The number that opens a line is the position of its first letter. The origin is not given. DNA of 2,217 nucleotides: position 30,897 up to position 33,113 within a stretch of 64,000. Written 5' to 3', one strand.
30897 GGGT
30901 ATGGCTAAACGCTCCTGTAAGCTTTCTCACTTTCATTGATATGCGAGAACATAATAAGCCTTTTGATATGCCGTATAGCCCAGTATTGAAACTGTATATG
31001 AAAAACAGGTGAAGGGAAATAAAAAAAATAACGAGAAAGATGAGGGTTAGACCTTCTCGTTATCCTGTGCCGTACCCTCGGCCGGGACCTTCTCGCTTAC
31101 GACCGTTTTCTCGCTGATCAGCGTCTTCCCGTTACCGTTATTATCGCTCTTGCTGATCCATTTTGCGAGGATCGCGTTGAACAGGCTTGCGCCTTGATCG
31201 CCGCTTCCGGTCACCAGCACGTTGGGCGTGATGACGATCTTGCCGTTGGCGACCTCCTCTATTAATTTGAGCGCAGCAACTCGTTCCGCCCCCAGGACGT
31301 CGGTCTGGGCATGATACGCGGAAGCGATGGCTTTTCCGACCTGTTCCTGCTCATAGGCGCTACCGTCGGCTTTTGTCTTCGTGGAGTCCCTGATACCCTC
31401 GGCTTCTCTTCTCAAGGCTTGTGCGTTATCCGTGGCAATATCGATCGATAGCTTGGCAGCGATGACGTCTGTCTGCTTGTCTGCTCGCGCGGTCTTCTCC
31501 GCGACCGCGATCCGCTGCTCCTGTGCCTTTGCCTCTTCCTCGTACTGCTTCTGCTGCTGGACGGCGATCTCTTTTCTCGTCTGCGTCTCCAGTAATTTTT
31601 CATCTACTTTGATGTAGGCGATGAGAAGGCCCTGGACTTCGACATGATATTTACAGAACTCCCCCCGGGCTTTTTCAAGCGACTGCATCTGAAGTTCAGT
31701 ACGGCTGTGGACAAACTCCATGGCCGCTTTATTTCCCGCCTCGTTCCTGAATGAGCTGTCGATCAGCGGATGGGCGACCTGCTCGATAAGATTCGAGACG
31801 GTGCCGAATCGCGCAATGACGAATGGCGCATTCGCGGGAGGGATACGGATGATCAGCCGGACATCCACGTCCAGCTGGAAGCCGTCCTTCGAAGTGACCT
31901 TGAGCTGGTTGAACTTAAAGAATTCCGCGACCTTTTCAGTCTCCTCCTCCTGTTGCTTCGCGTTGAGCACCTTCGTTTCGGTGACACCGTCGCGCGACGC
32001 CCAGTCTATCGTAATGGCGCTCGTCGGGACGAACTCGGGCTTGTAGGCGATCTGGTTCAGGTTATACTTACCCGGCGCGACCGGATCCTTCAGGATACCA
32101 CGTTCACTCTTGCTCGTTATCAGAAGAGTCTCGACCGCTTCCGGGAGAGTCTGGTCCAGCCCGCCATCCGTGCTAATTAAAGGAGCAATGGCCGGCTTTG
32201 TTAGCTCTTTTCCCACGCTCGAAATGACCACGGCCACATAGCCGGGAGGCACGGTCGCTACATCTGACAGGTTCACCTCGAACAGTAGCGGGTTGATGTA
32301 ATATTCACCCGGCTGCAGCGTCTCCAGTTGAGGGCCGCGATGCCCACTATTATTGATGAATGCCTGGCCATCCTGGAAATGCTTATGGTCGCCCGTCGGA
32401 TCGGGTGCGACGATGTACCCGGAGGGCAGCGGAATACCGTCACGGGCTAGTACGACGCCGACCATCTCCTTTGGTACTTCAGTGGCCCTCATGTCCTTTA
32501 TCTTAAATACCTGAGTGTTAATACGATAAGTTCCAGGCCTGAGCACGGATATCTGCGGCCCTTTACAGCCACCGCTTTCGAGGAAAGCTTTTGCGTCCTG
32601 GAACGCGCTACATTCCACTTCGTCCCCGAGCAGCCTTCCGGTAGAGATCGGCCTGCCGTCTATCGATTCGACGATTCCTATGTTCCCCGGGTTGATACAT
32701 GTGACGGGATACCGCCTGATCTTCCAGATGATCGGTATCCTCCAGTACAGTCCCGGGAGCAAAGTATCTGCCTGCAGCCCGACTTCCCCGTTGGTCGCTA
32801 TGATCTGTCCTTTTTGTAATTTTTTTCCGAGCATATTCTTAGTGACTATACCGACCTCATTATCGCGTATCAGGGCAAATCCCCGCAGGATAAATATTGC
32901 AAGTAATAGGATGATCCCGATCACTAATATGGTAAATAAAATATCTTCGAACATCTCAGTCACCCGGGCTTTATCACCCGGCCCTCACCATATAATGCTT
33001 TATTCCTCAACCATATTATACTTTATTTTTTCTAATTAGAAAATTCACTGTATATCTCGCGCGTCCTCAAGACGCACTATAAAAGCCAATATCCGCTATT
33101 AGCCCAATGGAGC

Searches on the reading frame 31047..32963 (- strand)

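Call 46: search_protein_families(library=pfam, proteins=[window:31047-32963:-], max_evalue=0.00001)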
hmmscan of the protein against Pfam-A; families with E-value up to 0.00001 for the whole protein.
window:31047-32963:- (638 aa): 1 family
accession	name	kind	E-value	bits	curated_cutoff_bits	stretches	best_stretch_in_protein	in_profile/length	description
PF01145.31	Band_7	-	1.6e-23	84.1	23.6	1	237-481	2-175/176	SPFH domain / Band 7 family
